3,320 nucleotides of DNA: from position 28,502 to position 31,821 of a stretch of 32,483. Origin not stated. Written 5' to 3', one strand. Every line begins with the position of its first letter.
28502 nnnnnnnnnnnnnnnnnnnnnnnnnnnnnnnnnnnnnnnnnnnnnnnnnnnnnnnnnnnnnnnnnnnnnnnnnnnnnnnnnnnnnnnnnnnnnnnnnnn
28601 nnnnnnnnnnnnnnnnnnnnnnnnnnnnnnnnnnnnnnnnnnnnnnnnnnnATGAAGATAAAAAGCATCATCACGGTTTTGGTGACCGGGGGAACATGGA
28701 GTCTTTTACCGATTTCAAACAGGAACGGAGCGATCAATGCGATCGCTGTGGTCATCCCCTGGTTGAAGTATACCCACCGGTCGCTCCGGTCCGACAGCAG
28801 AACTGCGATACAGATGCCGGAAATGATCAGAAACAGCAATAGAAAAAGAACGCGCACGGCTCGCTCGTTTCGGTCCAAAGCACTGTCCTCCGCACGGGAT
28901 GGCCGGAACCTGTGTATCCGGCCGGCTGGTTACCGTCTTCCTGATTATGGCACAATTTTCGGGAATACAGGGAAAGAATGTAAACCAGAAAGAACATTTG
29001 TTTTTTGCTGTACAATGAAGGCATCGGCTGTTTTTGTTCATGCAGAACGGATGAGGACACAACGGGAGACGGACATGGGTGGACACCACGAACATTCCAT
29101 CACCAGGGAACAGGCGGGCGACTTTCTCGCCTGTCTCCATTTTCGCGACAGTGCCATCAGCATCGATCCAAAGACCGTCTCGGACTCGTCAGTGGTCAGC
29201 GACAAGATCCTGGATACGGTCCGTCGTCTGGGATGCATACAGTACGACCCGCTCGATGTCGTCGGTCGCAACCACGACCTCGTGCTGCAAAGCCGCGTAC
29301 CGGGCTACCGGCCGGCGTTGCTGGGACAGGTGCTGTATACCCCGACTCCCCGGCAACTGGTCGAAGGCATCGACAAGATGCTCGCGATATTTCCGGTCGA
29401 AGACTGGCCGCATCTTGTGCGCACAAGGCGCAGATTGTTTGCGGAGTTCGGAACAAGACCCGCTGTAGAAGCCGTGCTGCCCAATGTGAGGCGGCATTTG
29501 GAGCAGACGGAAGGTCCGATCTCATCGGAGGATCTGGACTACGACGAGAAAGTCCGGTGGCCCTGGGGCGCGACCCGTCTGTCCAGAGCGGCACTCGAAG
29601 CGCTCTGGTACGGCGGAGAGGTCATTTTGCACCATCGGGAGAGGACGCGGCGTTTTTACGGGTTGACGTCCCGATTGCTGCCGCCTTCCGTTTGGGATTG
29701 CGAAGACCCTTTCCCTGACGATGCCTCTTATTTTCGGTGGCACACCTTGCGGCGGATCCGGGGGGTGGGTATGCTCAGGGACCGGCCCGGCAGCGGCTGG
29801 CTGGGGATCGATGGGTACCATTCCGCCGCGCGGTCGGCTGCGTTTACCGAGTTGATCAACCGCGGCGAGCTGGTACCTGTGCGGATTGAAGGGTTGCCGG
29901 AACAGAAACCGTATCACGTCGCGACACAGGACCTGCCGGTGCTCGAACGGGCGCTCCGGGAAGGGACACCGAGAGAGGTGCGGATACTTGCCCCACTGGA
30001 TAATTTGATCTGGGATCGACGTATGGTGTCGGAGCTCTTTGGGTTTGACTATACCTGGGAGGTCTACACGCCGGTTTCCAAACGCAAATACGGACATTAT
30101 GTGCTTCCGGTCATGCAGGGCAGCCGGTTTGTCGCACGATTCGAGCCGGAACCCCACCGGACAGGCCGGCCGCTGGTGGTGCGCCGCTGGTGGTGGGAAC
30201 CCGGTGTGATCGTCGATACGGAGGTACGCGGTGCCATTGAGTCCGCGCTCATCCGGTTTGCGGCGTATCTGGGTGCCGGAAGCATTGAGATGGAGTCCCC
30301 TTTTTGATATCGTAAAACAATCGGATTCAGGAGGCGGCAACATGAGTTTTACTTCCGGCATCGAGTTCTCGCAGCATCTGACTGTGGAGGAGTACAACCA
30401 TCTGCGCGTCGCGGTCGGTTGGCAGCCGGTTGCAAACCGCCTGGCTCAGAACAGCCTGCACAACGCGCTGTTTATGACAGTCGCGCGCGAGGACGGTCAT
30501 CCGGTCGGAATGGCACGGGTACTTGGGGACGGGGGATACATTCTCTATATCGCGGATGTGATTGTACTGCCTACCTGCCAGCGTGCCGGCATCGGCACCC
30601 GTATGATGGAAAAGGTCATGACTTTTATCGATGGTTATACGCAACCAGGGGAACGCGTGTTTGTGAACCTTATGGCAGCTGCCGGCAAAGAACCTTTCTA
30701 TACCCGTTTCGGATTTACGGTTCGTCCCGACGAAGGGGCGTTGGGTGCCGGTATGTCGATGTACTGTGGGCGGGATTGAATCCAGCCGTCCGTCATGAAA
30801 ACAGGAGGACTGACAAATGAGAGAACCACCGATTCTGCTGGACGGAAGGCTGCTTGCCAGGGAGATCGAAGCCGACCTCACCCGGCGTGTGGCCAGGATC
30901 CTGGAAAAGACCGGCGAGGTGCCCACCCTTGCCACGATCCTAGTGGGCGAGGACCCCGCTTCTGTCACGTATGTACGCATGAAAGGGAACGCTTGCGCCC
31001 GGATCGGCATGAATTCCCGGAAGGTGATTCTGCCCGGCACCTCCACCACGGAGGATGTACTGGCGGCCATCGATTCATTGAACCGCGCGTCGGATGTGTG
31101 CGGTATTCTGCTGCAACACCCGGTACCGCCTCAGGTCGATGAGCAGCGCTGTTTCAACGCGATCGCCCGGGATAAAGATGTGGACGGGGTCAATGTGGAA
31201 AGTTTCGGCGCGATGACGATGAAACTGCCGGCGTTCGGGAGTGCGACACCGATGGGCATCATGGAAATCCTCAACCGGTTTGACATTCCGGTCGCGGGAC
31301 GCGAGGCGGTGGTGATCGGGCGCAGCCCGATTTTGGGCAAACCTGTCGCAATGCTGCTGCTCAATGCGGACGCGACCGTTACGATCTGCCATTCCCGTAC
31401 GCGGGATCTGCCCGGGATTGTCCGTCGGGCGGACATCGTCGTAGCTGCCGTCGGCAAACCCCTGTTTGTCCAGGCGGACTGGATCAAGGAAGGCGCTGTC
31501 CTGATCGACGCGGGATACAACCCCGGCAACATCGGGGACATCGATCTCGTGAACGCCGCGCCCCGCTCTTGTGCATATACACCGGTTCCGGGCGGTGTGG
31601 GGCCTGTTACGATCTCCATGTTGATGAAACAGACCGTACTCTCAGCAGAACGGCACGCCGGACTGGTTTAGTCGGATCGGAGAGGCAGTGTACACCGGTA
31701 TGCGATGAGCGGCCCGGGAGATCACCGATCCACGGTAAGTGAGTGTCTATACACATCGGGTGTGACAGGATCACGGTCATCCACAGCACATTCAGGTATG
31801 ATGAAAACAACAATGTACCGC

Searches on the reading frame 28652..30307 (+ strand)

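Call 65: search_protein_families(library=pfam, proteins=[window:28652-30307:+], max_evalue=0.00001)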
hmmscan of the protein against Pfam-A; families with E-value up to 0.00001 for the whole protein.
window:28652-30307:+ (551 aa): 1 family
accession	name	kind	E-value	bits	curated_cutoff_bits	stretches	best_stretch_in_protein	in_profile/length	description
PF06224.18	AlkZ-like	-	7.4e-51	174.2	25.9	1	190-538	1-328/329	DNA glycosylase AlkZ-like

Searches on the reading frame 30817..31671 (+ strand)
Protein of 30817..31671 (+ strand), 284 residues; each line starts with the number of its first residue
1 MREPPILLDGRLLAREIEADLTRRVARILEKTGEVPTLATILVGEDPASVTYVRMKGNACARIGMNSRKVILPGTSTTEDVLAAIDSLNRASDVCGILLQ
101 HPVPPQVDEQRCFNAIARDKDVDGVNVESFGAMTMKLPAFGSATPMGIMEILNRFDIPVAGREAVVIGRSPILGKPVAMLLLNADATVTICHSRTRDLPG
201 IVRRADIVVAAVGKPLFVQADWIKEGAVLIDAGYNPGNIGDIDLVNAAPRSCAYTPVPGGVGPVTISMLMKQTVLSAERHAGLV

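Call 65: search_protein_families(library=pfam, proteins=[window:30817-31671:+], max_evalue=0.00001)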
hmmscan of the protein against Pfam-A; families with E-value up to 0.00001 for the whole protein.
window:30817-31671:+ (284 aa): 2 families
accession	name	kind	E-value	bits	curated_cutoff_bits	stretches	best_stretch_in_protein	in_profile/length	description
PF02882.25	THF_DHG_CYH_C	-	1.1e-55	187.8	27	1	129-280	4-159/160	Tetrahydrofolate dehydrogenase/cyclohydrolase, NAD(P)-binding domain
PF00763.28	THF_DHG_CYH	-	1.3e-34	119.3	32.8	1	8-123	1-115/115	Tetrahydrofolate dehydrogenase/cyclohydrolase, catalytic domain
